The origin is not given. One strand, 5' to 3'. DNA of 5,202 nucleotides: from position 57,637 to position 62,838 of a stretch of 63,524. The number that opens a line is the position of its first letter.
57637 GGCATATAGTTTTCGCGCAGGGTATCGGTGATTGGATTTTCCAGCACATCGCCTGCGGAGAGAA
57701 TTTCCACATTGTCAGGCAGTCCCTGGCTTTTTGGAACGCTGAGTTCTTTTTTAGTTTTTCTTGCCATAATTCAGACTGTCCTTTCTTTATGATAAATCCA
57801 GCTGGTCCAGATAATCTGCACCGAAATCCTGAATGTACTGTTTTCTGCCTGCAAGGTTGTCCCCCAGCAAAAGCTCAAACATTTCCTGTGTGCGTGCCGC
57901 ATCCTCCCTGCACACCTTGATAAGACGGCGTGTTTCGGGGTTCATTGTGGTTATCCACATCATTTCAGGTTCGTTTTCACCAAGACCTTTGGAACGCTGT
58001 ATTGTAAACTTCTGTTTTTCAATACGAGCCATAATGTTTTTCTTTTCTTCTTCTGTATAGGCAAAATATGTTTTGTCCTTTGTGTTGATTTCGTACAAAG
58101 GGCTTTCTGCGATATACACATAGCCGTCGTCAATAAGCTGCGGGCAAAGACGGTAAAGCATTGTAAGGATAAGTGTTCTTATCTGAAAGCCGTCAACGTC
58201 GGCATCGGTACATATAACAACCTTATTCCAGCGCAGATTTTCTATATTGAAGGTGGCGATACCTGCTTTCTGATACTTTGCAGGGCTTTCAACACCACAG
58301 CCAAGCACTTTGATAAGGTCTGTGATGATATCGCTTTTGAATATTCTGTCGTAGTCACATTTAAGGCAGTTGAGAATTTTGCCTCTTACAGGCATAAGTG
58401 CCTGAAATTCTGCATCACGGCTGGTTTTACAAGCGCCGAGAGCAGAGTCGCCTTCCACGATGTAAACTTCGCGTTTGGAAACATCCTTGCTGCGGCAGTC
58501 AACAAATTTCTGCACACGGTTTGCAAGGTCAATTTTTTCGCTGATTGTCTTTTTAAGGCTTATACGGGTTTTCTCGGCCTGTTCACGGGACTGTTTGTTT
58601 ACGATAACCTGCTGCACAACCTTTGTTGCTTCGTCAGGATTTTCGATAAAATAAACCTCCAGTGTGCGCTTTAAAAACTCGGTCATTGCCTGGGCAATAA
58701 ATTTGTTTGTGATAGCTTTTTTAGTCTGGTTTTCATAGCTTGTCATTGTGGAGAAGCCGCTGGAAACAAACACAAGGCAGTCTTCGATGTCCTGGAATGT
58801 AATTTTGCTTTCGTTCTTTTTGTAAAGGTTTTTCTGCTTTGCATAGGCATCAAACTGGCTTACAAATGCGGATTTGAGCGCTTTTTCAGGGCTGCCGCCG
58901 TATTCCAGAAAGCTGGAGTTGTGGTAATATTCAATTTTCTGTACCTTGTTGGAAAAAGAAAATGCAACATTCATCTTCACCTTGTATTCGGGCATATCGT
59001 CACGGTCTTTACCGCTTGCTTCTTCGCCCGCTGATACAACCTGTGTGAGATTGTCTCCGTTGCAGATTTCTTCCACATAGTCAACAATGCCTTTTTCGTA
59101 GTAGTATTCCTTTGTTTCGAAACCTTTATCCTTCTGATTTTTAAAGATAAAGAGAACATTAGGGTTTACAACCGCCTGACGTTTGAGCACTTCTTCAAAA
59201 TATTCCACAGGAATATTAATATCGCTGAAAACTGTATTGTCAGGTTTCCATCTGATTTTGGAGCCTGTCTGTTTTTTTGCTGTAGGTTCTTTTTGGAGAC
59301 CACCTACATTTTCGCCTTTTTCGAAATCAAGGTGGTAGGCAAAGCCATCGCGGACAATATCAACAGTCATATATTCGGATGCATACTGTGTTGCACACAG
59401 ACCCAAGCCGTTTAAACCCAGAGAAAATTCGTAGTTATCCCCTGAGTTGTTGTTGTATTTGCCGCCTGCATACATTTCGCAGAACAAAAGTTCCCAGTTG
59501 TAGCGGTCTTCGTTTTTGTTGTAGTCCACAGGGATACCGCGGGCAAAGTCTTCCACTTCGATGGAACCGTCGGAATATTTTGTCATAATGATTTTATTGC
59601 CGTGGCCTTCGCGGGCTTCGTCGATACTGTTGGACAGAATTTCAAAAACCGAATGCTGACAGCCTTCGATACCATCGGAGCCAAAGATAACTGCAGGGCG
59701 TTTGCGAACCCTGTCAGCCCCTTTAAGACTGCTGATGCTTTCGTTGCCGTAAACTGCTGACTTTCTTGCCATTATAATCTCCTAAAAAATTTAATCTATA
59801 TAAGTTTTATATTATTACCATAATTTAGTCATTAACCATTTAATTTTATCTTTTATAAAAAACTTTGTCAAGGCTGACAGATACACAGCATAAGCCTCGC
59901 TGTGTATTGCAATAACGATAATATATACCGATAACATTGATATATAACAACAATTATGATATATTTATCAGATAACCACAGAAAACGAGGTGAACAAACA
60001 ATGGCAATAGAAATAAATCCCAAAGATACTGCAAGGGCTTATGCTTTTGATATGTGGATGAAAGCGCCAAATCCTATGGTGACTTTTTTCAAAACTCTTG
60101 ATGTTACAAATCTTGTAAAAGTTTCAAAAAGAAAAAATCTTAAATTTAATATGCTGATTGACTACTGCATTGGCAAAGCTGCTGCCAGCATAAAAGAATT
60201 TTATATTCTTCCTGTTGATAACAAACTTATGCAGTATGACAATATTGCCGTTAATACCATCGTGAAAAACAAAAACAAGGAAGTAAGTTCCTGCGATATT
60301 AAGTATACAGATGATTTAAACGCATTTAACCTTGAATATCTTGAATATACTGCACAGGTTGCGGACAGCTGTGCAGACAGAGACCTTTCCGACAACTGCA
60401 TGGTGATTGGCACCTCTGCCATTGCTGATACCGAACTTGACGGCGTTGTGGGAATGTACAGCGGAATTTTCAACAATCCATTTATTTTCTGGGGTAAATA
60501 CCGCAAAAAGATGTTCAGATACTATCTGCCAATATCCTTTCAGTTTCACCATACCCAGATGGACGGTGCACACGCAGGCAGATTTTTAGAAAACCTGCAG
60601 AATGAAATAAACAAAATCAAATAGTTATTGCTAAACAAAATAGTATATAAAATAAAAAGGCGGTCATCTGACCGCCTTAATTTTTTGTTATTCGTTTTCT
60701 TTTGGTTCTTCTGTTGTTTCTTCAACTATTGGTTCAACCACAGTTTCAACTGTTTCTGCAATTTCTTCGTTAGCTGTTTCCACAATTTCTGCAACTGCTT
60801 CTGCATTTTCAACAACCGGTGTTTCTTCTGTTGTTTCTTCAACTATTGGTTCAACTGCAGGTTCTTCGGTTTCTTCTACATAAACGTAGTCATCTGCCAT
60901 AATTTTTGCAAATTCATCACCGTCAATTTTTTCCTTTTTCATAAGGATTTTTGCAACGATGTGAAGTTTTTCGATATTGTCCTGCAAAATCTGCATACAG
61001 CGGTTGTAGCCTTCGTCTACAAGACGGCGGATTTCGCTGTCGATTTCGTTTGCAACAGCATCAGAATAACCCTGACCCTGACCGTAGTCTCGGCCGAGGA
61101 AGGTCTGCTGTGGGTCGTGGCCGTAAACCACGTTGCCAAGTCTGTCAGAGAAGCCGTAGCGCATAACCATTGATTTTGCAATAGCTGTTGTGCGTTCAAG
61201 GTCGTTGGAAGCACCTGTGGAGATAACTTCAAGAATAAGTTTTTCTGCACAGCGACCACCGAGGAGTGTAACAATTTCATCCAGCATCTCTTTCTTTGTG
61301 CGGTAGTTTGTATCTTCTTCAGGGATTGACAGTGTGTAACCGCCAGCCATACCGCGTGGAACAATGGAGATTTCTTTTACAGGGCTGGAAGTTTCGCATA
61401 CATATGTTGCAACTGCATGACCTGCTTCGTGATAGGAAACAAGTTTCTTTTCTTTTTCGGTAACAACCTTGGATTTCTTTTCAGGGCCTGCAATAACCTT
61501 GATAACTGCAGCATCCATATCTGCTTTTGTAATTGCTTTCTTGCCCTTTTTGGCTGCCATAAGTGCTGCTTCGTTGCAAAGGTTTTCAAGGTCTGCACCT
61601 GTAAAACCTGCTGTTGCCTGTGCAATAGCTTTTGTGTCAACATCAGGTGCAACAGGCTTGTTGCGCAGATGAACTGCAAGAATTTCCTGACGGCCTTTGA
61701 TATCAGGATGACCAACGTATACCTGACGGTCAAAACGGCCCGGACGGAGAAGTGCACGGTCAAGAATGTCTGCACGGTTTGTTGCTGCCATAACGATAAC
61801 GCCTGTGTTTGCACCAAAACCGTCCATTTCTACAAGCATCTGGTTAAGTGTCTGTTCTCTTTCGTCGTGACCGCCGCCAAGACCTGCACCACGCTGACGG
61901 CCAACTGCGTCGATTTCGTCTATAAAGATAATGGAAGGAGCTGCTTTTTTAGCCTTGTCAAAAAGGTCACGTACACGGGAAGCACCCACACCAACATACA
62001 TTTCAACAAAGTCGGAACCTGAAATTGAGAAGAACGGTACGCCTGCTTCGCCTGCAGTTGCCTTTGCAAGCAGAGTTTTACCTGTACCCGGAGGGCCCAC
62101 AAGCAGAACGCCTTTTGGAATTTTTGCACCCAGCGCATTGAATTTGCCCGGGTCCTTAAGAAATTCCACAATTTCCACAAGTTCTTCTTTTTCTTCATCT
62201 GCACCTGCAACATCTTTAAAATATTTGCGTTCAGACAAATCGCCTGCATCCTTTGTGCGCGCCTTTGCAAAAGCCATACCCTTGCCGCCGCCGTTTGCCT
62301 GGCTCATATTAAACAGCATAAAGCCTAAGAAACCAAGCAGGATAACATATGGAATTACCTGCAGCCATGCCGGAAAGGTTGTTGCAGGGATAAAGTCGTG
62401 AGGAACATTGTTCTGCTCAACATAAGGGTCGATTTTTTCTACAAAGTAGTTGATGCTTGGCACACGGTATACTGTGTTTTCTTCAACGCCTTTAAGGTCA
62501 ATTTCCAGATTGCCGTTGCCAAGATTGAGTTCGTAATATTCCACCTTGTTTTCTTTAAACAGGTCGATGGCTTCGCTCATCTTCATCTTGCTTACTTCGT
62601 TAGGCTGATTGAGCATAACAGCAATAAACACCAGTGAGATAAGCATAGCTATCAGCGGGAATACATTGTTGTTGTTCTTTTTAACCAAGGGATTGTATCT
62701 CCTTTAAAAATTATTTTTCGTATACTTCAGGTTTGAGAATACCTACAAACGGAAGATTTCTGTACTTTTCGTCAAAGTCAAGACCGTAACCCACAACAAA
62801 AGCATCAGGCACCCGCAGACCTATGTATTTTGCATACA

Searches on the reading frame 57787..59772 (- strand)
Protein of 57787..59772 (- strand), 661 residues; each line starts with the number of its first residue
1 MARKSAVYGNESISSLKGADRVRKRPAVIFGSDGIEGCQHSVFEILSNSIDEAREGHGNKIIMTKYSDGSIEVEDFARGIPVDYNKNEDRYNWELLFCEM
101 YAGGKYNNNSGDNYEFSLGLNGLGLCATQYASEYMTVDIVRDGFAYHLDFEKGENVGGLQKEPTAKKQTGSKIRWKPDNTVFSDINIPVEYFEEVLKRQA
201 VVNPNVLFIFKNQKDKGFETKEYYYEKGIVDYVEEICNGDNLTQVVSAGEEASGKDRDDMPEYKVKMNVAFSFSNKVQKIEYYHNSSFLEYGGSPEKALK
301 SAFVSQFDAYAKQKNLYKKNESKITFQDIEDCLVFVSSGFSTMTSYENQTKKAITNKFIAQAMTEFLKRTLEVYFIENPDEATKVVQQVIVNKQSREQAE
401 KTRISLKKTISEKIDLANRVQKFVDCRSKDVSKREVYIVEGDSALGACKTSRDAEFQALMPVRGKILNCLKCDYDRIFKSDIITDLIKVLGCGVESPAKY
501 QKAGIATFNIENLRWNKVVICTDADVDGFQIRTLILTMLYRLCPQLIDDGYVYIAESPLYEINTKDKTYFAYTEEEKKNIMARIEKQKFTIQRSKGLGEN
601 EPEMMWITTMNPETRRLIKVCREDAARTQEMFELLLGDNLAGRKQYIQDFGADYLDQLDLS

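Call 62: search_protein_families(library=pfam, proteins=[window:57787-59772:-], max_evalue=0.00001)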
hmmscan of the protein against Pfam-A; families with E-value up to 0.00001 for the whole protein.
window:57787-59772:- (661 aa): 3 families
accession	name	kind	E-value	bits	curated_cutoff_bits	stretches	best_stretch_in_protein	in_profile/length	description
PF00204.31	DNA_gyraseB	-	2.9e-31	108.7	27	1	228-403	1-171/173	DNA gyrase B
PF00986.26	DNA_gyraseB_C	-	6.8e-23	81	29.8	1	586-648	1-63/63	DNA gyrase B subunit, carboxyl terminus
PF01751.28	Toprim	-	5.8e-17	62.1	23.1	1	435-556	1-95/96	Toprim domain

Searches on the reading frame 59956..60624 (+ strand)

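Call 62: search_protein_families(library=pfam, proteins=[window:59956-60624:+], max_evalue=0.00001)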
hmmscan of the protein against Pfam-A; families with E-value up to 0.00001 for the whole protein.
window:59956-60624:+ (222 aa): 1 family
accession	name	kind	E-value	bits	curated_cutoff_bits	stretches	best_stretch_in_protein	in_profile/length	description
PF00302.23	CAT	-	2.1e-18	67.5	23.5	1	30-215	16-205/205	Chloramphenicol acetyltransferase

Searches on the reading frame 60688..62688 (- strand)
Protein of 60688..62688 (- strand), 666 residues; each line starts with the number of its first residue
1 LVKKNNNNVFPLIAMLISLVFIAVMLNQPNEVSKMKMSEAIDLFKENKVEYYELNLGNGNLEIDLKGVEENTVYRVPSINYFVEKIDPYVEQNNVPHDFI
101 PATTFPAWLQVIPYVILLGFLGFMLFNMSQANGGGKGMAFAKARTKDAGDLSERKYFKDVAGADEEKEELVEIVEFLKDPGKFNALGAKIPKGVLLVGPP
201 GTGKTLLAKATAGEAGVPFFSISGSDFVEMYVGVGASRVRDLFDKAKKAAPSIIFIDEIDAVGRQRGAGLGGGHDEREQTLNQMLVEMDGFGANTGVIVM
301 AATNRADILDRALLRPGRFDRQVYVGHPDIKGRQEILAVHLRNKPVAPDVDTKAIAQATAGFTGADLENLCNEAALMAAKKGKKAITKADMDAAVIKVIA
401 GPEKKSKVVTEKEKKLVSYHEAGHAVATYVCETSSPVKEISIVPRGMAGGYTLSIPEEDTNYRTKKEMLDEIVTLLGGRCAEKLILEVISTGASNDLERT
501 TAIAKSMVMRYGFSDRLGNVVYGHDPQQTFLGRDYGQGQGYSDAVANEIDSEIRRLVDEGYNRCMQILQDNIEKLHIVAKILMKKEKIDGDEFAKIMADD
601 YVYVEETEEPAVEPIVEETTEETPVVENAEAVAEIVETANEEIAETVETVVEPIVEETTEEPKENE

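Call 62: search_protein_families(library=pfam, proteins=[window:60688-62688:-], max_evalue=0.00001)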
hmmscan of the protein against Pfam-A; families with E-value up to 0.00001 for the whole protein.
window:60688-62688:- (666 aa): 3 families
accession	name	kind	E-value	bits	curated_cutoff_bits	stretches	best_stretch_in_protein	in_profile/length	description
PF01434.24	Peptidase_M41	-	1.8e-64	217.5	29.9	1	408-596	2-191/191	Peptidase family M41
PF00004.35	AAA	-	4.7e-46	156.9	21.2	1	194-326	1-130/131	ATPase family associated with various cellular activities (AAA)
PF17862.7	AAA_lid_3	-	7.7e-16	57.8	27.2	1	349-392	1-44/45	AAA+ lid domain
